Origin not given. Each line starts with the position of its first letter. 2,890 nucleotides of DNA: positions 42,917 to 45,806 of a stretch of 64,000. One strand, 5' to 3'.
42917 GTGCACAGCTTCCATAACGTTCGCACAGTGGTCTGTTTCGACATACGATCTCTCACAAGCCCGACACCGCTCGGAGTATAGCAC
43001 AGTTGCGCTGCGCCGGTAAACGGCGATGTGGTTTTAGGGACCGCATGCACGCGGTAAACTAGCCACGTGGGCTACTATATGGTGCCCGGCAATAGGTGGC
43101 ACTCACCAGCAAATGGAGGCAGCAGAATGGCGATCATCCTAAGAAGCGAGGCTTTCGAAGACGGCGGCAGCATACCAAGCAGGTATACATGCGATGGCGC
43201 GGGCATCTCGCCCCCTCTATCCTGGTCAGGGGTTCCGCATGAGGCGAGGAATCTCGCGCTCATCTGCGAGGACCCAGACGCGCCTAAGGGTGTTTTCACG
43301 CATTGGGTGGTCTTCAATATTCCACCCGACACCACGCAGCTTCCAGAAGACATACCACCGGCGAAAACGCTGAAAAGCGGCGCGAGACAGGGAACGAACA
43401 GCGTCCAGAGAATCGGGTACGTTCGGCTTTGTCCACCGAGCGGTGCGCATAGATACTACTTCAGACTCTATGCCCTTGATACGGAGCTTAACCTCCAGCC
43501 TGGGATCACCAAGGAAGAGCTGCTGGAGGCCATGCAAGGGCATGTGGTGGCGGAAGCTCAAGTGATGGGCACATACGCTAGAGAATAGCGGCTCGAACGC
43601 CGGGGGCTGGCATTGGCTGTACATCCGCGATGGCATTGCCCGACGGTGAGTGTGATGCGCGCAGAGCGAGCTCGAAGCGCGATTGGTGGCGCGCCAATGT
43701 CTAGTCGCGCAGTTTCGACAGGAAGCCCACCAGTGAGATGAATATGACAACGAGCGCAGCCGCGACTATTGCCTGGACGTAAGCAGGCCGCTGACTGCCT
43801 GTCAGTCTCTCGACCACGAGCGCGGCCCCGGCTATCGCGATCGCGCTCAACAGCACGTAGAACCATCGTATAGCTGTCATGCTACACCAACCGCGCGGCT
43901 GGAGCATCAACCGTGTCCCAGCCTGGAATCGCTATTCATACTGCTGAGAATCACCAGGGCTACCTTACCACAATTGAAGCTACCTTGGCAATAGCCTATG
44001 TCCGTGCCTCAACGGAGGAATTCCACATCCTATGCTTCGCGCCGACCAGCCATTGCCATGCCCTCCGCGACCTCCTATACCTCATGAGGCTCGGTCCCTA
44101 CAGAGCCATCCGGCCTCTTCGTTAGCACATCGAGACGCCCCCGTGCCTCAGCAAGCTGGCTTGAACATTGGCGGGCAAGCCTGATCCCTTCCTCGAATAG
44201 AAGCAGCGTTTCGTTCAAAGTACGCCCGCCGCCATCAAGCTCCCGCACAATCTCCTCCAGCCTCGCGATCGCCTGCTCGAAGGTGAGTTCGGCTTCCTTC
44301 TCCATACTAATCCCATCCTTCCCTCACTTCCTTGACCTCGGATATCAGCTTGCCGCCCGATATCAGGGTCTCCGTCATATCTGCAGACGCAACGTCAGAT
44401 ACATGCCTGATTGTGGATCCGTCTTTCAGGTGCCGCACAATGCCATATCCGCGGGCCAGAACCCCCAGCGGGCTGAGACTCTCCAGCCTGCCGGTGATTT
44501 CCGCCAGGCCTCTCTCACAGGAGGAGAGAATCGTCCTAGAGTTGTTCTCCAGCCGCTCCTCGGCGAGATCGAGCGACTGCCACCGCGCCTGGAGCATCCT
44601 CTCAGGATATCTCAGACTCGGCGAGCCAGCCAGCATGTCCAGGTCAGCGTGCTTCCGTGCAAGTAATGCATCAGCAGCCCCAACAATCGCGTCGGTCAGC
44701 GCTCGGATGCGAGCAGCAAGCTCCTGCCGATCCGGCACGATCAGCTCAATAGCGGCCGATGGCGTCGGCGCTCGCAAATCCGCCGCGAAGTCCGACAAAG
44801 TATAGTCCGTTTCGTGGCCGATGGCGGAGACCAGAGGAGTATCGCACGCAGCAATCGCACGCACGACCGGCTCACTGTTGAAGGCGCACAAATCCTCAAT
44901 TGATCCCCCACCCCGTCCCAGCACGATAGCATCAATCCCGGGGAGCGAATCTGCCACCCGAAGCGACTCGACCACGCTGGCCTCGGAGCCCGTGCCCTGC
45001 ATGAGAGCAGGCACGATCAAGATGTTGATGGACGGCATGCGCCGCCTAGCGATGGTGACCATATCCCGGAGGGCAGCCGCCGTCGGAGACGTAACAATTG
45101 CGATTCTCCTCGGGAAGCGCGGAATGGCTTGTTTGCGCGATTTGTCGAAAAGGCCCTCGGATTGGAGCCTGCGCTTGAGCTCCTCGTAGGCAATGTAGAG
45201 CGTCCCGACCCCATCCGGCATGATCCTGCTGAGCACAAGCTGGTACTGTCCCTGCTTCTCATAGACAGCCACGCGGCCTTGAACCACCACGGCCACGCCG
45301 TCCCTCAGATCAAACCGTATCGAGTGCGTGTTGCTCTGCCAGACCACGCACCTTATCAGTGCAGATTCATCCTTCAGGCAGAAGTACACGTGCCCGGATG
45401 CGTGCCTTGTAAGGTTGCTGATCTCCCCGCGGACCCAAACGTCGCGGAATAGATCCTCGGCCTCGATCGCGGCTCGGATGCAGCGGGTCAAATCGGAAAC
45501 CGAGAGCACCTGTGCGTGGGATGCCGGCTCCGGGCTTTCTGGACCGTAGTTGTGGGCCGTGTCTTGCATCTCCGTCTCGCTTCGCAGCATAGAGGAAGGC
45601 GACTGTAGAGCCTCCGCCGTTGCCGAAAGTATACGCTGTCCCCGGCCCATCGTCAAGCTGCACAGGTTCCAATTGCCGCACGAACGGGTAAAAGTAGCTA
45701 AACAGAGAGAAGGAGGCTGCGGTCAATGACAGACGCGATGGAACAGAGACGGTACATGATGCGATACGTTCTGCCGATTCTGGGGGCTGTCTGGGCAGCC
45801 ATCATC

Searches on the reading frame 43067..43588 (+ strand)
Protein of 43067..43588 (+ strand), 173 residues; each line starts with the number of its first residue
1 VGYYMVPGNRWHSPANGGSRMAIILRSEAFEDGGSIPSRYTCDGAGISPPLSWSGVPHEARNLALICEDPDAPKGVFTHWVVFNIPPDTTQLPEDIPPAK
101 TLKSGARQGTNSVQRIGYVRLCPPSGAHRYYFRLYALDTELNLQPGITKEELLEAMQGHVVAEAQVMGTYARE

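Call 38: search_protein_families(library=pfam, proteins=[window:43067-43588:+], max_evalue=0.01)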
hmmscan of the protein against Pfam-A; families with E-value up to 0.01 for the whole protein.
window:43067-43588:+ (173 aa): 1 family
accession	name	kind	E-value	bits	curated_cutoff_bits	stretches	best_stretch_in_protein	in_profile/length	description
PF01161.25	PBP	-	6.2e-43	146.8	24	1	36-170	2-135/135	Phosphatidylethanolamine-binding protein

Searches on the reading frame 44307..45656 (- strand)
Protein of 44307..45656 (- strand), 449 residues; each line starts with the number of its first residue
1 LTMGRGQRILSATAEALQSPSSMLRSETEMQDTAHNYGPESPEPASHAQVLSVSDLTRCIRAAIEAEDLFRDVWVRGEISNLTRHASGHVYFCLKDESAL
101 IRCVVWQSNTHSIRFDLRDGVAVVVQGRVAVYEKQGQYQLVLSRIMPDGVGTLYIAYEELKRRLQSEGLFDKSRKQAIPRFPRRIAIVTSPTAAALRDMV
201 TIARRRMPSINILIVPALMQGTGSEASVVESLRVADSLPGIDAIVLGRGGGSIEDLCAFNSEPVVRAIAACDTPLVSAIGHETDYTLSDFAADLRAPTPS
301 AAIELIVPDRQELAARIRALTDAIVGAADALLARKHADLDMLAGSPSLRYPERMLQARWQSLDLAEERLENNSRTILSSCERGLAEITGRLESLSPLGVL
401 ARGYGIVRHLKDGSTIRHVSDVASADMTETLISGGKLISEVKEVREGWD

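Call 9: search_protein_families(library=pfam, proteins=[window:44307-45656:-])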
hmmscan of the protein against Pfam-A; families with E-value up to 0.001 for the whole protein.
window:44307-45656:- (449 aa): 3 families
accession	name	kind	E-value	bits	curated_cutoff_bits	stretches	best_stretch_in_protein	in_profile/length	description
PF02601.20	Exonuc_VII_L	-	9.4e-84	282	35.9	2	169-385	1-215/315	Exonuclease VII, large subunit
PF13742.12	tRNA_anti_2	-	1e-30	106.2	27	1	51-145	1-94/95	OB-fold nucleic acid binding domain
PF01336.31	tRNA_anti-codon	-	1.9e-13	50.6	27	1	73-146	1-73/75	OB-fold nucleic acid binding domain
